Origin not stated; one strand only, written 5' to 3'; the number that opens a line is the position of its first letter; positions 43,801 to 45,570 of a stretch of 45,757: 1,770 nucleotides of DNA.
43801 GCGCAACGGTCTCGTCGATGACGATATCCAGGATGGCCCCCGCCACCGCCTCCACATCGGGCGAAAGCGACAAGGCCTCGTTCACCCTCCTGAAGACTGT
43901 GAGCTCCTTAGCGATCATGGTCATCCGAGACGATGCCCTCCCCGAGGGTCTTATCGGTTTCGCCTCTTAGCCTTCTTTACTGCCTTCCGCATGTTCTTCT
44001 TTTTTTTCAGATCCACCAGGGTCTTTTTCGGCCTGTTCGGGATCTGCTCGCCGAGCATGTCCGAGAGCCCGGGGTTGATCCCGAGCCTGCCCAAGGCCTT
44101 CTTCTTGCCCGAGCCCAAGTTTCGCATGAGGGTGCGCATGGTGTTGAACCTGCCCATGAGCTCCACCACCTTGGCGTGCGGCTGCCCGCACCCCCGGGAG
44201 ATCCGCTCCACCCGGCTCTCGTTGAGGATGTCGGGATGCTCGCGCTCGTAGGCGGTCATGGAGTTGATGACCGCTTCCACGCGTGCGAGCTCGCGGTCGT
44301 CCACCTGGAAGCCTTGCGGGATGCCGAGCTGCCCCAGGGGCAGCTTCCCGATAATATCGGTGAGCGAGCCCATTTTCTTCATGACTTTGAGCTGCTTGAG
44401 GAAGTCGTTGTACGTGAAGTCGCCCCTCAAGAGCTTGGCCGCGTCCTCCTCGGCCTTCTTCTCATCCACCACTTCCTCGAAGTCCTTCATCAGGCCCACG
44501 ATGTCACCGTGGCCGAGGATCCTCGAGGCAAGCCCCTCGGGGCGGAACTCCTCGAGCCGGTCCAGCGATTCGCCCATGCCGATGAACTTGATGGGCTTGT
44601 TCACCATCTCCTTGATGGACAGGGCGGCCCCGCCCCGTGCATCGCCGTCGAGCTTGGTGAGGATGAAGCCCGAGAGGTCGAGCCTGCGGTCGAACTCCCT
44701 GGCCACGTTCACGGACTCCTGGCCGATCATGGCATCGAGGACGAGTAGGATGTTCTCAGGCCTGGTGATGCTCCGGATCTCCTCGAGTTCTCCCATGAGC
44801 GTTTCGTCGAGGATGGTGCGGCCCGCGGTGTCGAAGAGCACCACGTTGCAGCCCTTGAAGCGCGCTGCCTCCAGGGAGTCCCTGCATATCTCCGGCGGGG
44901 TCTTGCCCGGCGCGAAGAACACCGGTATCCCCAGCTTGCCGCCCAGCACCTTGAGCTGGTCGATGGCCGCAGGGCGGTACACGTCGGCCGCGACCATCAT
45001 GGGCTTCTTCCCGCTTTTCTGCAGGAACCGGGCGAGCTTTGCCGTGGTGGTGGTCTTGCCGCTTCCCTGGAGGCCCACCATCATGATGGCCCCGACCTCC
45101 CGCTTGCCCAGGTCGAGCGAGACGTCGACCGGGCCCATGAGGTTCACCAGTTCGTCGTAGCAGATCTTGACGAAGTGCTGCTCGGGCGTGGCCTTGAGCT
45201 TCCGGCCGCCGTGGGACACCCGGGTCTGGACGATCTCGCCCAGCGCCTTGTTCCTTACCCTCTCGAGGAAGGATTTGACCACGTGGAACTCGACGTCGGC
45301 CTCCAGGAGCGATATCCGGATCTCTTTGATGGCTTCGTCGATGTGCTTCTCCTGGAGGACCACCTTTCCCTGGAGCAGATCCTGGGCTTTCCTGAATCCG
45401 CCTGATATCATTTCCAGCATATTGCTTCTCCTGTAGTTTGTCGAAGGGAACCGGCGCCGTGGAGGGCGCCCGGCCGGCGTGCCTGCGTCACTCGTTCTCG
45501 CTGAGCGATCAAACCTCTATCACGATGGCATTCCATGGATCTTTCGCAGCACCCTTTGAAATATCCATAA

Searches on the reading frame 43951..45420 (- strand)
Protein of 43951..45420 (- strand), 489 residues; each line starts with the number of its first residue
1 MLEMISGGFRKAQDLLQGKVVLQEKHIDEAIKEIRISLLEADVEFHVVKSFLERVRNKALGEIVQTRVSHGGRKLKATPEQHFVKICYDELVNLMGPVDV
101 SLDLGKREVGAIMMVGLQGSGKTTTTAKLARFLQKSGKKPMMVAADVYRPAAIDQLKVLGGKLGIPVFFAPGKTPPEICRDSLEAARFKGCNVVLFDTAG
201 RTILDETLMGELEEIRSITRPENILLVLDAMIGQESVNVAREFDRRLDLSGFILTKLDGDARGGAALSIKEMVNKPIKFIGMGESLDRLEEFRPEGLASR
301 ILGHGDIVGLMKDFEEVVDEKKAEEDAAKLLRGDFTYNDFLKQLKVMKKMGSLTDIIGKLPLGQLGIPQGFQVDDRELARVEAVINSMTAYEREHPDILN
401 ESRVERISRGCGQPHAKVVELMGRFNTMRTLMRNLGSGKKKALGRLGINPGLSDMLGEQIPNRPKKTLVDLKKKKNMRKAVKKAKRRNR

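Call 24: search_protein_families(library=ncbifam, proteins=[window:43951-45420:-], max_evalue=0.00001)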
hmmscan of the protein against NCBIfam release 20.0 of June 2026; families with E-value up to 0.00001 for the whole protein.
window:43951-45420:- (489 aa): 11 families
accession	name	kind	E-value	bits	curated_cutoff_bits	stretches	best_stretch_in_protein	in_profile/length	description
TIGR00959.1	ffh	equivalog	7.3e-147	489.6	473.2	1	3-433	2-427/428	signal recognition particle protein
TIGR01425.1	SRP54_euk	equivalog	9.9e-81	271.8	576.25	1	10-429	10-426/428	signal recognition particle protein SRP54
TIGR00064.1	ftsY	equivalog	1.1e-64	218.4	260.7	1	26-300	2-277/279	signal recognition particle-docking protein FtsY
TIGR03499.1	FlhF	equivalog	1.7e-18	67.6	174.15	1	80-200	170-286/286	flagellar biosynthesis GTPase FlhF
NF009367.0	PRK12724.1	equivalog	6.6e-15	54.9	718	1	105-284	219-396/433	flagellar biosynthesis regulator FlhF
NF011312.0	PRK14723.1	equivalog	1.9e-14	53.2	951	1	110-284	186-360/768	flagellar biosynthesis regulator FlhF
NF009368.0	PRK12726.1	equivalog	3.2e-13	49.5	832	1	72-302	168-398/407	flagellar biosynthesis regulator FlhF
NF011310.0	PRK14721.1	equivalog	3.8e-12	46.2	725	1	110-268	192-347/423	flagellar biosynthesis regulator FlhF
NF011311.0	PRK14722.1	equivalog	1.7e-11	43.8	777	1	106-284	134-318/374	flagellar biosynthesis regulator FlhF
NF005230.0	PRK06731.1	equivalog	2.1e-09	37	553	1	106-284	83-259/281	flagellar biosynthesis regulator FlhF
NF009366.0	PRK12723.1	equivalog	5.6e-08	32.3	585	1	110-285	175-350/388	flagellar biosynthesis regulator FlhF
